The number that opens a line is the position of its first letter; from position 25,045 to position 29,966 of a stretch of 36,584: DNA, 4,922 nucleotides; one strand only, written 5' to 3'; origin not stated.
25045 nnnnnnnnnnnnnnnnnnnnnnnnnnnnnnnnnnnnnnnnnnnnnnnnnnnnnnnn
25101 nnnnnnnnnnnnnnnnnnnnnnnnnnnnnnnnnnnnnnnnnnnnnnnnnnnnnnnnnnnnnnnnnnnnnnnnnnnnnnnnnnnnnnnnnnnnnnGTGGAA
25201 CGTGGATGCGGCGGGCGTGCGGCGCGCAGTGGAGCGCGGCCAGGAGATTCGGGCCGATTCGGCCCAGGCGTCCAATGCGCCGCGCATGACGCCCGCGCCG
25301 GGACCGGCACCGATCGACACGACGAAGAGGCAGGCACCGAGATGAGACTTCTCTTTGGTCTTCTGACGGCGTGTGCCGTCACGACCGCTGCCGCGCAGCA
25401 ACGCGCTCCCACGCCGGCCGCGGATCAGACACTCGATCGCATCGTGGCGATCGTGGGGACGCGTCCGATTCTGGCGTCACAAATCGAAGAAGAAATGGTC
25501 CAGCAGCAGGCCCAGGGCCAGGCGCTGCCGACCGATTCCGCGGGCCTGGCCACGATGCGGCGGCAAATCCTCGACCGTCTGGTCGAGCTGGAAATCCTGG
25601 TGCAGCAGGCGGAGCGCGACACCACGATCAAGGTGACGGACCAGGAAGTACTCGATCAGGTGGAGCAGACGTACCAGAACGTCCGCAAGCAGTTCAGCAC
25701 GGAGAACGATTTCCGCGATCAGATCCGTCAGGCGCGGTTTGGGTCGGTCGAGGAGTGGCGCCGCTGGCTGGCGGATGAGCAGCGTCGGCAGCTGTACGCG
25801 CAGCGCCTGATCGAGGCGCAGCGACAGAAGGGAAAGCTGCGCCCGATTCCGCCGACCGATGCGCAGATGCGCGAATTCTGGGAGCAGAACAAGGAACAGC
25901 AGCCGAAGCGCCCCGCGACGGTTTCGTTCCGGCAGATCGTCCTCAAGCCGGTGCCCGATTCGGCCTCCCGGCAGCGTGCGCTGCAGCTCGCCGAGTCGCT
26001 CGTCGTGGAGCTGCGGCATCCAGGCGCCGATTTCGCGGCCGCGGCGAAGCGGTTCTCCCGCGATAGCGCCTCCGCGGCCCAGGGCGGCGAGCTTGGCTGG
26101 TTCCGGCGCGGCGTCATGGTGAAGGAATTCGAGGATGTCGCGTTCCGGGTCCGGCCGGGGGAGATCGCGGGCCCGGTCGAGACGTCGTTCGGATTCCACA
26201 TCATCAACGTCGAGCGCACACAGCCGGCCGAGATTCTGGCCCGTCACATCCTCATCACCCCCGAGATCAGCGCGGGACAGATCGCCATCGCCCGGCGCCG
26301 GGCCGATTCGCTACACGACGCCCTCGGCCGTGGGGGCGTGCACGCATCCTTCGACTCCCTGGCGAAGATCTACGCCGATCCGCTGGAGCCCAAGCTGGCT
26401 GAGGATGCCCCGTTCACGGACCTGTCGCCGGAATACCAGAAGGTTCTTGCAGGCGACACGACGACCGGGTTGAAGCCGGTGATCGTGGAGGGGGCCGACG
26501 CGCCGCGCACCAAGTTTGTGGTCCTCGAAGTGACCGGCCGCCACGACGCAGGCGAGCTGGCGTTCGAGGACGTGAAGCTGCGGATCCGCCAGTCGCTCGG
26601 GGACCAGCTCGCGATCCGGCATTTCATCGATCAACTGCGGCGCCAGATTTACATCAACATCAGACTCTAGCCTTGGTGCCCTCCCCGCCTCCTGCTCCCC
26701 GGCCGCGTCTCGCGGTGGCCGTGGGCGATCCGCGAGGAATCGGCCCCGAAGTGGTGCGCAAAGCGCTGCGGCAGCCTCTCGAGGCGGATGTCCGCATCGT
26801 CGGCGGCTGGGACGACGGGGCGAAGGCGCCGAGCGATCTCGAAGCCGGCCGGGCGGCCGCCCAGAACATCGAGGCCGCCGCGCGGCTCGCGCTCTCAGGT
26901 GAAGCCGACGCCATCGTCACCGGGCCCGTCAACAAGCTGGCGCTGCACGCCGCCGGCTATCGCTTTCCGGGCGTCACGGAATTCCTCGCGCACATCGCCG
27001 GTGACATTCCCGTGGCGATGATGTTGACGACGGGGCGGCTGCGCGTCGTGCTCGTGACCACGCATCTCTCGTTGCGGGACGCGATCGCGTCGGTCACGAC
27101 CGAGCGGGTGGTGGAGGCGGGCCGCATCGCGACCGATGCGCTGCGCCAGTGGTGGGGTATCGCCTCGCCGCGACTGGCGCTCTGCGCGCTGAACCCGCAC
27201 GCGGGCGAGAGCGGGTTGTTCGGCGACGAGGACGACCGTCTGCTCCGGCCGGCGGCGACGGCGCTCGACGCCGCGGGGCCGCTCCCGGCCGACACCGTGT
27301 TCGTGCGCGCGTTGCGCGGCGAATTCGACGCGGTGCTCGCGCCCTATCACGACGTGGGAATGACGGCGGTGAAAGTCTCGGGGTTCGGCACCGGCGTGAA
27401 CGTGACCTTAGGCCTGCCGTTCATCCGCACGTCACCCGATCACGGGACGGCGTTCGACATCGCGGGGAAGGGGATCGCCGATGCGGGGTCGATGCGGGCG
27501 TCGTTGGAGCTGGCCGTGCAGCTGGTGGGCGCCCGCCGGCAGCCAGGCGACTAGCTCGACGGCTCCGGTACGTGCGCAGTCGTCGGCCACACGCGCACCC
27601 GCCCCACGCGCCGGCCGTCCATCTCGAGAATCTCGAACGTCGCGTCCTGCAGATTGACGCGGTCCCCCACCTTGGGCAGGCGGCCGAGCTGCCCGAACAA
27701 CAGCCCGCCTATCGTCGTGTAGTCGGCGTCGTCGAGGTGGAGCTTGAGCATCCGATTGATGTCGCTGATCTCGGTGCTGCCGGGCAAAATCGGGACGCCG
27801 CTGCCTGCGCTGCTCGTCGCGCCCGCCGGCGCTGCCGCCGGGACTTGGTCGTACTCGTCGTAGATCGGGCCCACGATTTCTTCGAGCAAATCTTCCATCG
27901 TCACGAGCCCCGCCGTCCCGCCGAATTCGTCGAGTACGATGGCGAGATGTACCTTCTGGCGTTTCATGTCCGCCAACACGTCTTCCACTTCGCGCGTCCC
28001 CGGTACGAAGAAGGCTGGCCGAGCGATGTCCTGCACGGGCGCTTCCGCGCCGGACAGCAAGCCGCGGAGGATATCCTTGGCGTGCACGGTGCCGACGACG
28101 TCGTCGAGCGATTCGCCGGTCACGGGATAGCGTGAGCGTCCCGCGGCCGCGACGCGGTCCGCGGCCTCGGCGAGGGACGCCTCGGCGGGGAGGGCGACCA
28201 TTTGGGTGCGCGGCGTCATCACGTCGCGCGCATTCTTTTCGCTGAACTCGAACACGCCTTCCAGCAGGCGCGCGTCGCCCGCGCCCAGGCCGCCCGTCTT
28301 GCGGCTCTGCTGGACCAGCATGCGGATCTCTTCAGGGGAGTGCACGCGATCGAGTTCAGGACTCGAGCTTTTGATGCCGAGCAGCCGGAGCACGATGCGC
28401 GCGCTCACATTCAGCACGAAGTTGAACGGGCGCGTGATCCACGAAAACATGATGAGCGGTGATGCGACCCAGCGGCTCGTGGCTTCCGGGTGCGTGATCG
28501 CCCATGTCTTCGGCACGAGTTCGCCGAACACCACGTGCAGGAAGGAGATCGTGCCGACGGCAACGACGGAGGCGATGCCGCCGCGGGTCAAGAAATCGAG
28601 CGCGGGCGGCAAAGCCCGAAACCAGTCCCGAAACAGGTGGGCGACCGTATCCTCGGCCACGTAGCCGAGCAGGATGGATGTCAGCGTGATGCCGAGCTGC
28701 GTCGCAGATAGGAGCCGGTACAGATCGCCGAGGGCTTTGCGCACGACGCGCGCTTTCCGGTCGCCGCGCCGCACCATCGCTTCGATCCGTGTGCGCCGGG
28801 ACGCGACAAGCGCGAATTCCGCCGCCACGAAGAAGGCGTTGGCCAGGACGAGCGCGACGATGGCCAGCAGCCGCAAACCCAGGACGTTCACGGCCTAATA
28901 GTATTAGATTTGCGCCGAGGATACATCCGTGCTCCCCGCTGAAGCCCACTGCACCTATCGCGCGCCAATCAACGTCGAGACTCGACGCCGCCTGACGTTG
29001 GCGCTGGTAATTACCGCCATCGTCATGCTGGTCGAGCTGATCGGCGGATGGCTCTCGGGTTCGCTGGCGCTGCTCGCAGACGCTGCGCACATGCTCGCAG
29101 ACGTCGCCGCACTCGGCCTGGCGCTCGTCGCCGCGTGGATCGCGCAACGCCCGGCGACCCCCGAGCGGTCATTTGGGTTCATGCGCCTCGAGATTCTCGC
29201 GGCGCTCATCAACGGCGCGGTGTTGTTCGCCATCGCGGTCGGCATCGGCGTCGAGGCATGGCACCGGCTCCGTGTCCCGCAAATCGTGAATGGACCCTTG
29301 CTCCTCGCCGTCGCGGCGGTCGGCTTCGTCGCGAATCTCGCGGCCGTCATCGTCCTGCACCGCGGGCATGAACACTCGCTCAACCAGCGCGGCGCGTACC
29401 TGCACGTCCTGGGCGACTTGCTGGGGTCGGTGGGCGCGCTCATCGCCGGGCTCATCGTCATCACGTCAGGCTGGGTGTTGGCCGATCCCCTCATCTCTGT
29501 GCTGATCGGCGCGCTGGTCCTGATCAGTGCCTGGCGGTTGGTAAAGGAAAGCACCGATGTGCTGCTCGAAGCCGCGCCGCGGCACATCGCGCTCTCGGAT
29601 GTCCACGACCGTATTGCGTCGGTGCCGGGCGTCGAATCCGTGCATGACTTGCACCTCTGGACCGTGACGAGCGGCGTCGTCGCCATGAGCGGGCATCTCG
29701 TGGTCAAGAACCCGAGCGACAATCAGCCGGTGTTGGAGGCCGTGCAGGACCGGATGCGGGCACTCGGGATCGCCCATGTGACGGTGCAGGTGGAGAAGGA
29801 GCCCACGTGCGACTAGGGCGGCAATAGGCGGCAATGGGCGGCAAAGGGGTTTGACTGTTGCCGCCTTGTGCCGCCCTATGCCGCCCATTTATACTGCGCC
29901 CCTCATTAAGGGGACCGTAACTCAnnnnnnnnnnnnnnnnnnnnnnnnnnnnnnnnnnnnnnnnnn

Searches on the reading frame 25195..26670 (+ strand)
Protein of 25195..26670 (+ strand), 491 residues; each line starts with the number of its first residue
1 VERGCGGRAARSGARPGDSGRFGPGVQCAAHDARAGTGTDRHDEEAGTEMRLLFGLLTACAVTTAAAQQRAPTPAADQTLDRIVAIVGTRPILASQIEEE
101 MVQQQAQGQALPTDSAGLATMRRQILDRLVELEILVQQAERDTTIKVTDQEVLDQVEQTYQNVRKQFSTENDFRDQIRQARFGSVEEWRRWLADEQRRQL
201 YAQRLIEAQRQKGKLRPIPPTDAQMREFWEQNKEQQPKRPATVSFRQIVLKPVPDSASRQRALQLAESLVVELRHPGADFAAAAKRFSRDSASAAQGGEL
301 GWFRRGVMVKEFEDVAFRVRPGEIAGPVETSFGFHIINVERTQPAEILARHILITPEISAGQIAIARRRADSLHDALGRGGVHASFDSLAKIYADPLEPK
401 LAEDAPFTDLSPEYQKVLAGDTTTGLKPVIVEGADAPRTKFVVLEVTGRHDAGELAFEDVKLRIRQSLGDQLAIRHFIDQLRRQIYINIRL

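Call 20: search_protein_families(library=pfam, proteins=[window:25195-26670:+], max_evalue=0.00001)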
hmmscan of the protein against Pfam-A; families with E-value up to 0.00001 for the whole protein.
window:25195-26670:+ (491 aa): 5 families
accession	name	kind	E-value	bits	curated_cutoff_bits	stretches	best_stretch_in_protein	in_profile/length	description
PF13616.12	Rotamase_3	-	1.1e-30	107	22.5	1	239-340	12-113/116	PPIC-type PPIASE domain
PF00639.27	Rotamase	-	1.6e-27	96.7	21.7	1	251-340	5-96/97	PPIC-type PPIASE domain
PF13145.12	Rotamase_2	-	1.3e-14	55.5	27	1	220-347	1-113/121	PPIC-type PPIASE domain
PF13624.11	SurA_N_3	-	3.7e-09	37.1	27.2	1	79-182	40-143/162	SurA-like N-terminal domain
PF09312.16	SurA_N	-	6e-07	30.1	30.8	1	80-161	1-81/118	SurA N-terminal domain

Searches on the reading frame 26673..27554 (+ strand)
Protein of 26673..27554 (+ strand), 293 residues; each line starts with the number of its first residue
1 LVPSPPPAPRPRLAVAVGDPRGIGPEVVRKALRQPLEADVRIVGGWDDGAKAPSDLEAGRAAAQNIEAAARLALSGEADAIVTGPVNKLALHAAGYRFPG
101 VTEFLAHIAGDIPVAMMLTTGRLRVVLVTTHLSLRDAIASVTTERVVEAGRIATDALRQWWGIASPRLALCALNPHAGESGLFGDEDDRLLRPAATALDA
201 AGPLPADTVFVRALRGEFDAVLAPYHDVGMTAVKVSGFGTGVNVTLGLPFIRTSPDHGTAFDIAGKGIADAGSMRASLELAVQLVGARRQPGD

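Call 20: search_protein_families(library=pfam, proteins=[window:26673-27554:+], max_evalue=0.00001)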
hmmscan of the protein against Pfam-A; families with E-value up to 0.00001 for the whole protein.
window:26673-27554:+ (293 aa): 1 family
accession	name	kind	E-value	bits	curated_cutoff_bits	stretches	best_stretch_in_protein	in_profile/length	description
PF04166.17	PdxA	-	2.6e-90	303.2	27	1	55-281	55-286/286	Pyridoxal phosphate biosynthetic protein PdxA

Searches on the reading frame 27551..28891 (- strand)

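Call 20: search_protein_families(library=pfam, proteins=[window:27551-28891:-], max_evalue=0.00001)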
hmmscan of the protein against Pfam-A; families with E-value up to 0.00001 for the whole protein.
window:27551-28891:- (446 aa): 3 families
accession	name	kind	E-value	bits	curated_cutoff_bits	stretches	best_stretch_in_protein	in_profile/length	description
PF01595.25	CNNM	-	1.4e-50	171.9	28.4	1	10-202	2-177/181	Cyclin M transmembrane N-terminal domain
PF03471.22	CorC_HlyC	-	3e-21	75.6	27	1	368-434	9-77/81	Transporter associated domain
PF00571.33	CBS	-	9.8e-17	61.5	24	2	221-278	1-55/57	CBS domain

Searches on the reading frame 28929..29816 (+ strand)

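Call 20: search_protein_families(library=pfam, proteins=[window:28929-29816:+], max_evalue=0.00001)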
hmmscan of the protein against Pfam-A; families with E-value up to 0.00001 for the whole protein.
window:28929-29816:+ (295 aa): 2 families
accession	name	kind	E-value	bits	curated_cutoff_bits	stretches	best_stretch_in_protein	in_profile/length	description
PF01545.26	Cation_efflux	-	6.7e-46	157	26.6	1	22-213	1-198/198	Cation efflux family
PF16916.11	ZT_dimer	-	9.3e-12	45.2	26.7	1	218-290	2-77/78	Dimerisation domain of Zinc Transporter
